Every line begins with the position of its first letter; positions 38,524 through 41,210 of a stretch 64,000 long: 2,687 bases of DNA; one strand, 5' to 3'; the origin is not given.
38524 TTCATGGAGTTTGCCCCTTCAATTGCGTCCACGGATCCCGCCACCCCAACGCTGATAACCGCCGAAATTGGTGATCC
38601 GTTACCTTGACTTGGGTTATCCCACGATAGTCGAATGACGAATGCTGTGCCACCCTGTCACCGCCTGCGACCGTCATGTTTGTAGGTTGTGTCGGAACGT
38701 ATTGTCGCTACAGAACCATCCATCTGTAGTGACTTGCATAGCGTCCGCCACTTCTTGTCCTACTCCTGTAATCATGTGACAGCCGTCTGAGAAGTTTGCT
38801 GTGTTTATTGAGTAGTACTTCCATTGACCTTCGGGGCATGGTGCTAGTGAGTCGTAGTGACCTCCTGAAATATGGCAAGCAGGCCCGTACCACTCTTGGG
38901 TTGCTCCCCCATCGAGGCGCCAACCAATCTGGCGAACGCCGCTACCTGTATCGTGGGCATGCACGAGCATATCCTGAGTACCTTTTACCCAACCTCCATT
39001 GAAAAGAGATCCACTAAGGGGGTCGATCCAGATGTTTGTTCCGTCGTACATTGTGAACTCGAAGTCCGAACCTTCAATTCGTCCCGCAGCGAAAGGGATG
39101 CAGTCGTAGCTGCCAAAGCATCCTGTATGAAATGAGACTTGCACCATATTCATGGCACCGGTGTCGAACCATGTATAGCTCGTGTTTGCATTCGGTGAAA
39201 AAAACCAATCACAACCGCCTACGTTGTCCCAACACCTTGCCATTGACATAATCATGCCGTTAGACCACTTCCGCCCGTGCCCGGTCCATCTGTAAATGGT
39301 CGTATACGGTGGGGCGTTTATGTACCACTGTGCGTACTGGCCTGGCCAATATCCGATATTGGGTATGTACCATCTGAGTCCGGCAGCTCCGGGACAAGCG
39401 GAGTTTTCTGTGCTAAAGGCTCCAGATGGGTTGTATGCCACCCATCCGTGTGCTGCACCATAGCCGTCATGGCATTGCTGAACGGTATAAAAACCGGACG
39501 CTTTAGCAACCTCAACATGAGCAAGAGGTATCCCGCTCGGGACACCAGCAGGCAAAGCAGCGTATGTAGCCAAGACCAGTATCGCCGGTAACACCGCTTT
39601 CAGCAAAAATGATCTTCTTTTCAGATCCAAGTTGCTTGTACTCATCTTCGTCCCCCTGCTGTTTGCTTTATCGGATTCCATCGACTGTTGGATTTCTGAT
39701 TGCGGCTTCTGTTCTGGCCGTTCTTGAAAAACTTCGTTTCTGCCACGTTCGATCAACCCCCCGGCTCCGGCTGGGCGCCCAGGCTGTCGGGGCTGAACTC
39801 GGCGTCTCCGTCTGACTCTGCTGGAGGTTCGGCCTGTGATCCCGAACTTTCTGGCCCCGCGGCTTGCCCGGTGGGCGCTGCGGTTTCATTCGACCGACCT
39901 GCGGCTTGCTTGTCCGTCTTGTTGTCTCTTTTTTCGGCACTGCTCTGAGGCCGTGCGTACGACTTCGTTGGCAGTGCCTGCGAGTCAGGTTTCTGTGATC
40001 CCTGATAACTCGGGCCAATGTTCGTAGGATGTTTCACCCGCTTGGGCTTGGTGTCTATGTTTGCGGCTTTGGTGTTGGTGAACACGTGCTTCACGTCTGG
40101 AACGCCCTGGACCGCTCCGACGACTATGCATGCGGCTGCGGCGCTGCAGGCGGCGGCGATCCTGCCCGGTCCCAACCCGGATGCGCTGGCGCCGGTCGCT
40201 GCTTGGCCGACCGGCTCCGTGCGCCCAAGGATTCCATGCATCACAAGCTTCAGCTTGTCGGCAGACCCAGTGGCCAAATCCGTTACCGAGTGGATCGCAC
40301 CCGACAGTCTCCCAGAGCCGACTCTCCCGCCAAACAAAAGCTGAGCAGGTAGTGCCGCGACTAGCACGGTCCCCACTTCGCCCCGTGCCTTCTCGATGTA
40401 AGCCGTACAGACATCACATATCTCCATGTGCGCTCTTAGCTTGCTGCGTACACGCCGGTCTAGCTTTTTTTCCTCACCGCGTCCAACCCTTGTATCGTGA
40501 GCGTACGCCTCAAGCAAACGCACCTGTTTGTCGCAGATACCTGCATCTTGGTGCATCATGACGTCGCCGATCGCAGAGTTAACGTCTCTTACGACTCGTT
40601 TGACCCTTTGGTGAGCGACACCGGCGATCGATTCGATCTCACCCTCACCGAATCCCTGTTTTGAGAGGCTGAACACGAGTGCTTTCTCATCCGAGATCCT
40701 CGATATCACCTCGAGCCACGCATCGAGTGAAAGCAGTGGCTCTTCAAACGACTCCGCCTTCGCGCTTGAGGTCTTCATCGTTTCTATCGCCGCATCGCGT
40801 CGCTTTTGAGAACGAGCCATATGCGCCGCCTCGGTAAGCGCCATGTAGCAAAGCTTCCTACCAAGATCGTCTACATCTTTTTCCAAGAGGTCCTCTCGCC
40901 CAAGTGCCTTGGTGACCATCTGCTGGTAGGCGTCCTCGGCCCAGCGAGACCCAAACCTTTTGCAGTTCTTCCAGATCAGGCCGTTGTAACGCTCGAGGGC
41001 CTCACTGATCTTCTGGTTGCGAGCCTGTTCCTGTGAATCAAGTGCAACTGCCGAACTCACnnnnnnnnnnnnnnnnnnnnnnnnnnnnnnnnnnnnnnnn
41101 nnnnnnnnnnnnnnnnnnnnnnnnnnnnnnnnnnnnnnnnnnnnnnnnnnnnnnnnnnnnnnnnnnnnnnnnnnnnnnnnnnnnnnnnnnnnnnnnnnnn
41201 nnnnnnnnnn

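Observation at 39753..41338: One polypeptide combining ECF-like sigma regions, a zinc anti-sigma (H-x3-C-x2-C) motif, a TM helix and an external tail, preceded by a coupled 93-aa ORF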

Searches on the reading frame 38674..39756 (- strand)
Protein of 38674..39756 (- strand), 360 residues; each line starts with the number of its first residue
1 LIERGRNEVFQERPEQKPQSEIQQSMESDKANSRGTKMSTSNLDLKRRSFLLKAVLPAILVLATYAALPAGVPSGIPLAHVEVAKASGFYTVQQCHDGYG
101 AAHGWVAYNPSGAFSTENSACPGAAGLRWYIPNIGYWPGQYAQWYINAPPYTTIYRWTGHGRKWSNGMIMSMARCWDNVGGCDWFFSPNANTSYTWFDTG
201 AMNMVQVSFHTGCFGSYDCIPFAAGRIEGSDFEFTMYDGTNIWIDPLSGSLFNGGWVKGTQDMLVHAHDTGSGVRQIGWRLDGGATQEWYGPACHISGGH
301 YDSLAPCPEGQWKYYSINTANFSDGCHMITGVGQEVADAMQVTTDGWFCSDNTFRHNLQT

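Call 3: search_protein_families(library=pfam, proteins=[window:38674-39756:-], max_evalue=10)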
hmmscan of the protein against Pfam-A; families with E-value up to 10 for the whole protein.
window:38674-39756:- (360 aa): 0 families

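Call 4: search_protein_families(library=ncbifam, proteins=[window:38674-39756:-], max_evalue=10)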
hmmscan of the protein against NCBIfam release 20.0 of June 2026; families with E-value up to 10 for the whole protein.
window:38674-39756:- (360 aa): 1 family
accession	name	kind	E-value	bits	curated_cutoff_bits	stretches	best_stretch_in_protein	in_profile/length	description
NF047446.1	barrel_OmpL47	domain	0.0038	17.7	40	1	264-291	8-35/68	OmpL47-type beta-barrel domain-containing protein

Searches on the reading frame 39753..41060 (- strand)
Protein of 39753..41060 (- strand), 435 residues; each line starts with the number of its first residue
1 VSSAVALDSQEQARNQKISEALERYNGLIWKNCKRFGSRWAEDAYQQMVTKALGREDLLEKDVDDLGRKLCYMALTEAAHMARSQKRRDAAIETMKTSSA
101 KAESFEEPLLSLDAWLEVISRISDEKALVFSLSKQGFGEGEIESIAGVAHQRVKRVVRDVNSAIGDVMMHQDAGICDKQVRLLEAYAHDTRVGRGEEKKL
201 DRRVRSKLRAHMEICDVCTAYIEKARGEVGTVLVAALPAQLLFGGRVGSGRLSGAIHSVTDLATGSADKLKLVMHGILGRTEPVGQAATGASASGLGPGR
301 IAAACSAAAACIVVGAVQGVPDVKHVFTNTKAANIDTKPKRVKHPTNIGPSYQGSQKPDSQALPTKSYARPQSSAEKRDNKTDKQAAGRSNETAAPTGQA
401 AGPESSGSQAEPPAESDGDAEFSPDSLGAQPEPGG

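Call 3: search_protein_families(library=pfam, proteins=[window:39753-41060:-], max_evalue=10)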
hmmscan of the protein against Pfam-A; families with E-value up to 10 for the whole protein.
window:39753-41060:- (435 aa): 1 family
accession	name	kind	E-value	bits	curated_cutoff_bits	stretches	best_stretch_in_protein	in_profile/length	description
PF06246.17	Isy1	-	0.015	15.4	25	1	315-395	127-207/253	Isy1-like splicing family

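Call 4: search_protein_families(library=ncbifam, proteins=[window:39753-41060:-], max_evalue=10)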
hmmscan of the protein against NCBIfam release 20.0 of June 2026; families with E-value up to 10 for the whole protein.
window:39753-41060:- (435 aa): 1 family
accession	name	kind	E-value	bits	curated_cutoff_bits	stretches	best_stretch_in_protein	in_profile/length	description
NF052368.1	antisigmaE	subfamily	0.0066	16.2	50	1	195-223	14-42/48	anti-sigma factor family protein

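Call 5: find_homologous_proteins(query=window:39753-41060:-, max_evalue=0.001)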
Query window:39753-41060:- (435 aa): 4 proteins with E <= 0.001 among 8000 candidates.
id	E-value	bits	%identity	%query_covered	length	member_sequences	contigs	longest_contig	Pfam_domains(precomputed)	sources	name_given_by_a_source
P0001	1.2e-281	952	100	100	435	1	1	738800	-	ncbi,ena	-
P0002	3.7e-215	733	77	99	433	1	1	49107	-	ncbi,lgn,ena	-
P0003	6.7e-157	541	58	100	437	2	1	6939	-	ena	-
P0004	2.3e-94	335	43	94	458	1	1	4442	-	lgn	-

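Call 8: find_encoding_contigs(protein=P0002, flank=10000, max_places=4)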
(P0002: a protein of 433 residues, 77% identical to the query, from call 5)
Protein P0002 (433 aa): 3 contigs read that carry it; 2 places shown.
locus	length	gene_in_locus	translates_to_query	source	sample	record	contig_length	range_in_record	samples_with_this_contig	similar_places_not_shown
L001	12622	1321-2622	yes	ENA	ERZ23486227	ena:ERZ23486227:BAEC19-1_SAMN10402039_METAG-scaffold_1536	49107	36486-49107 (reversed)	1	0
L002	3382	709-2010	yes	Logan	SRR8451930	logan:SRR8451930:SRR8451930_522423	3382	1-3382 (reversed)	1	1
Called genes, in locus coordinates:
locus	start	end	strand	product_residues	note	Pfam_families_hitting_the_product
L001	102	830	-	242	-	PF01436:NHL (weak)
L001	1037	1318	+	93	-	-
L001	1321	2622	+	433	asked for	-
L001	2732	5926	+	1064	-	PF17957:Big_7 (faint)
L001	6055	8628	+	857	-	-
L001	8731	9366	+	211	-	PF13338:AbiEi_4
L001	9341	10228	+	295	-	-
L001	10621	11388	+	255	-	-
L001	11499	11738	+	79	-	PF01402:RHH_1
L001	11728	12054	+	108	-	PF02452:PemK_toxin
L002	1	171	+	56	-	?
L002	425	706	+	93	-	-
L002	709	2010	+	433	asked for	-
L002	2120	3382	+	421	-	?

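Call 9: find_encoding_contigs(protein=P0001, flank=10000, max_places=3)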
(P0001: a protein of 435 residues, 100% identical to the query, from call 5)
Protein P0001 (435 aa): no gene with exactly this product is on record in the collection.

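Call 10: list_cluster_members(proteins=[P0001, P0002, P0003, P0004])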
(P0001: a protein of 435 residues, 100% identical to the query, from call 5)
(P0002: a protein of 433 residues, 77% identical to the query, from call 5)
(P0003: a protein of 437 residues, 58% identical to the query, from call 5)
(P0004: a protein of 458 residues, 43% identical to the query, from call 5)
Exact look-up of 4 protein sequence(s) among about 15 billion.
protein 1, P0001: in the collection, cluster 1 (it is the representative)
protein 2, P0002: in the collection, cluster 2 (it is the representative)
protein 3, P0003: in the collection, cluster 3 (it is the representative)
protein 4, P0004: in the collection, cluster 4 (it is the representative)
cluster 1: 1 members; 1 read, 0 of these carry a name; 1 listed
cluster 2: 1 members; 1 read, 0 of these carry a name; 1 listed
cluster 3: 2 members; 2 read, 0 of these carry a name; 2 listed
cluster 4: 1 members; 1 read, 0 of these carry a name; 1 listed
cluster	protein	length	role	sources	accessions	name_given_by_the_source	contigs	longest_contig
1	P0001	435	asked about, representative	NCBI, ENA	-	-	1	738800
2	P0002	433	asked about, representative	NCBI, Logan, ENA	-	-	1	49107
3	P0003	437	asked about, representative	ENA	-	-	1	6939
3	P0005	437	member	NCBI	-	-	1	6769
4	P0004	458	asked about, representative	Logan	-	-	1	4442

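Call 11: search_solved_structures(query=A1, max_evalue=10, show_alignments=3)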
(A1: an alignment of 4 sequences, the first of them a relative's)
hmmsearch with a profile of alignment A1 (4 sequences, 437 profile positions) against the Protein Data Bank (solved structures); distinct sequences matched with E-value up to 10: 2.
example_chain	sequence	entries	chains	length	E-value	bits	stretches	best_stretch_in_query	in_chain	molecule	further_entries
5j0f_A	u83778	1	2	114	0.82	11.9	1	274-328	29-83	Superoxide dismutase [Cu-Zn],OXIDOREDUCTASE,Superoxide dismutase [Cu-Zn]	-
5j0c_A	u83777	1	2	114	2.4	10.4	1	274-328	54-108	Superoxide dismutase [Cu-Zn],Superoxide dismutase [Cu-Zn],OXIDOREDUCTASE,Superoxide dismut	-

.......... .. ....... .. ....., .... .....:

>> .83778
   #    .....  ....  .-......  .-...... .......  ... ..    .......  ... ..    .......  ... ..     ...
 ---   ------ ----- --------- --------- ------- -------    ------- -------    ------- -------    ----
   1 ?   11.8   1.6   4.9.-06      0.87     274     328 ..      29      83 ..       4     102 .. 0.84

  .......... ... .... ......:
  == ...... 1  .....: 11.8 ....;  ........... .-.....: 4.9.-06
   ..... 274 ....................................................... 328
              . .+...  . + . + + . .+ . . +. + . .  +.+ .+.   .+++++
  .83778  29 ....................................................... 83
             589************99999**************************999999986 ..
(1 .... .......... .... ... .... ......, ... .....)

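Call 26: predict_structure(alignment_id=A1)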
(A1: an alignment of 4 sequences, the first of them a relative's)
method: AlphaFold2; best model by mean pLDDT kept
length: 435 residues; sequences in the alignment: 4
mean_pLDDT: 49.8   pTM: 0.31
mean pLDDT of the five models: 49.8, 46.8, 46.7, 46.1, 45.1
residues with pLDDT >= 90: 23; 70-90: 88; 50-70: 70; < 50: 254
segments of 3 or more residues with pLDDT < 50: 1-4, 95-114, 178-180, 187-200, 234-435
pLDDT, mean of each block of 10 residues (from residue 1): 54 84 92 86 87 80 88 90 74 49 35 51 72 72 74 82 66 49 48 43 55 54 51 46 35 31 28 28 31 32 29 26 27 27 28 27 27 28 28 29 30 34 39 36
secondary structure, 60 per line:
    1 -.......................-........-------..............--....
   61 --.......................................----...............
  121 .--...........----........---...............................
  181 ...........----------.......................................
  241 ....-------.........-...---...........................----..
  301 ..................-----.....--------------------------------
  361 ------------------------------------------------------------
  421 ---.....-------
elements in order: H2-24 H26-33 H41-54 H57-60 H63-101 H106-121 H124-134 H139-146 H150-191 H202-244 H252-260 H268-294 H299-318 H324-328 H424-428

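Call 29: search_protein_families(library=pfam, proteins=[P0002, P0003, P0004], max_evalue=1)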
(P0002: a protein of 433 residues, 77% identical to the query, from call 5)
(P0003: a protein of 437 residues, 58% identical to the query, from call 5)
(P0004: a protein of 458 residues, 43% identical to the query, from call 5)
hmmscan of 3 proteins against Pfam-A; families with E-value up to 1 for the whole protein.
P0002 (433 aa): 0 families

P0003 (437 aa): 3 families
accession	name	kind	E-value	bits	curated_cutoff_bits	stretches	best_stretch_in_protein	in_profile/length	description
PF19275.4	HflX_C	-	0.066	13.7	26.4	1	142-186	12-57/102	HflX C-terminal domain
PF13490.11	zf-HC2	-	0.21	12.1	22.2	1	200-218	16-34/35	Putative zinc-finger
PF12462.13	Helicase_IV_N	-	0.23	11.8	24.5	1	23-108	68-153/163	DNA helicase IV / RNA helicase N terminal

P0004 (458 aa): 3 families
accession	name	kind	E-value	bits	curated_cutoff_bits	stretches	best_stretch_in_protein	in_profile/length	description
PF19012.5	DUF5741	-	0.023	15.3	25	1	114-170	6-62/82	Family of unknown function (DUF5741)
PF07506.17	RepB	-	0.025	15.1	30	1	127-174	13-65/185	RepB plasmid partitioning protein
PF13490.11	zf-HC2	-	0.35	11.4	22.2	0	199-218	16-35/35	Putative zinc-finger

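Call 31: fold_search(model_id=the predicted structure, library=pdb)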
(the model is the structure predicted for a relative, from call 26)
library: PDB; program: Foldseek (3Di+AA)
matches with E <= 10: 115; with E <= 0.001: 0
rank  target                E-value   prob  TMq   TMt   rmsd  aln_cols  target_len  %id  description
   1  6dv9_F                3.0e-01  0.85  0.15  0.35  14.1       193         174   16  Crystal structure of Mycobacterium tuberculosis transcription initiation complex(ECF sigma factor L) containing 5nt RN (released 2019-02-20)
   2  7jh5_B                5.7e-01  0.33  0.20  0.27  28.2       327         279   15  Co-LOCKR: de novo designed protein switch (released 2020-09-02)
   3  1or7_A                8.2e-01  0.63  0.15  0.33  19.5       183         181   16  Crystal Structure of Escherichia coli sigmaE with the Cytoplasmic Domain of its Anti-sigma RseA (released 2003-04-15)
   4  7y9h_B                8.6e-01  0.13  0.11  0.14  18.3       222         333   13  Crystal structure of diterpene synthase VenA from Streptomyces venezuelae ATCC 15439 (released 2023-06-14)
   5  2efk                  9.0e-01  0.15  0.13  0.18  41.0       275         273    9  Crystal structure of the EFC domain of Cdc42-interacting protein 4 (released 2007-05-29)
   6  1or7_B                1.0e+00  0.60  0.14  0.35  19.5       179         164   16  Crystal Structure of Escherichia coli sigmaE with the Cytoplasmic Domain of its Anti-sigma RseA (released 2003-04-15)
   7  9a50_A                1.0e+00  0.38  0.14  0.19  12.4       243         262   11  Integrative model of RPSB-RPOC by crosslinking MS and deep learning (released 2024-09-18)
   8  5zx2_F                1.4e+00  0.38  0.14  0.29  11.5       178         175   15  Mycobacterium tuberculosis RNA polymerase transcription initiation complex with ECF sigma factor sigma H and 7nt RNA (released 2019-03-20)
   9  6h7w_M                1.4e+00  0.15  0.13  0.22  27.0       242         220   16  Model of retromer-Vps5 complex assembled on membrane. (released 2018-09-26)
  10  4tql_B                1.4e+00  0.13  0.15  0.24  33.0       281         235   14  Computationally designed three helix bundle (released 2014-10-15)
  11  3i2w_B                2.0e+00  0.05  0.12  0.15  41.2       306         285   10  Crystal structure of EFC/F-BAR domain of Drosophila Syndapin/PACSIN (released 2010-03-02)
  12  2x3v_B                2.1e+00  0.07  0.12  0.17  39.9       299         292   12  Structure of The F-BAR Domain of Mouse Syndapin I (released 2010-04-07)
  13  5wuq_B                2.4e+00  0.35  0.14  0.35  23.6       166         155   16  Crystal structure of SigW in complex with its anti-sigma RsiW, a zinc binding form (released 2017-03-29)
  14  8f7n                  2.4e+00  0.05  0.11  0.13  35.9       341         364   13  Crystal structure of chemoreceptor McpZ ligand sensing domain (released 2023-07-05)
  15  8r5s_A                2.7e+00  0.06  0.10  0.14  24.4       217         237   15  t113 - De-novo designed soluble homotetramer (released 2024-11-27)
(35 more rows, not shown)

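Call 33: find_related_loci(query=A1, collection=genome_contigs, flank=10000)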
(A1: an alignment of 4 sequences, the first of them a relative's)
Query A1 (435 aa) in genome_contigs; peptide patterns used: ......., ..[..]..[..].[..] (x = any residue, [..] = any of these).
291 stretches matched a pattern, but none encodes a relative of the query by tblastn (E <= 1e-3).

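Call 38: find_encoding_contigs(protein=P0003, flank=10000, max_places=3)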
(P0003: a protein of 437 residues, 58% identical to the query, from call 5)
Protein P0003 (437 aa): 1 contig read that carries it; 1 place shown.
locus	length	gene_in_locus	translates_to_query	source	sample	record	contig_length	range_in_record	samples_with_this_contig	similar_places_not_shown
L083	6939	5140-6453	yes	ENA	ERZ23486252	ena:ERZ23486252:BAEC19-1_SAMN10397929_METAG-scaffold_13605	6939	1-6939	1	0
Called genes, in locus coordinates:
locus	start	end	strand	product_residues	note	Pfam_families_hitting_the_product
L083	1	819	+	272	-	?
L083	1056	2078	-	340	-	PF00753:Lactamase_B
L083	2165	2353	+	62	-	-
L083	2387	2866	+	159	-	-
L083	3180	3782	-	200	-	PF08808:RES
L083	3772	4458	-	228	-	PF13384:HTH_23 (faint)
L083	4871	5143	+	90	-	-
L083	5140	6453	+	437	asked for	-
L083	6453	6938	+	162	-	?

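Call 39: find_encoding_contigs(protein=P0004, flank=10000, max_places=3)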
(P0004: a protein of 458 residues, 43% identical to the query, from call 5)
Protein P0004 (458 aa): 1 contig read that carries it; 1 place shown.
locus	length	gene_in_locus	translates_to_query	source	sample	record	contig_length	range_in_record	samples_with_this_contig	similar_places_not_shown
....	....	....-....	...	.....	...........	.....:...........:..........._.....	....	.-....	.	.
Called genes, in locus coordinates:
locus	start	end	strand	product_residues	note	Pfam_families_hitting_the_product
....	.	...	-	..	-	?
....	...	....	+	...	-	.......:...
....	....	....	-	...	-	-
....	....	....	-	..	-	-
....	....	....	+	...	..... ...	-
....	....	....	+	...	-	?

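Call 63: search_protein_families(library=pfam, proteins=[L001:2732-5926:+], max_evalue=0.01)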
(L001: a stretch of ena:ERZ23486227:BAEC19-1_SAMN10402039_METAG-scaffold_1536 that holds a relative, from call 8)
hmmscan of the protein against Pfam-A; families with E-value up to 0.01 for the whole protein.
L001:2732-5926:+ (1064 aa): 2 families
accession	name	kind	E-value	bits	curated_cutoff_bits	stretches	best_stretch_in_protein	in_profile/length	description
PF17957.7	Big_7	-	4.1e-07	31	24.1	1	211-296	8-68/70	Bacterial Ig domain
PF19077.6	Big_13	-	0.00061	20.7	27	0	585-613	73-101/102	Bacterial Ig-like domain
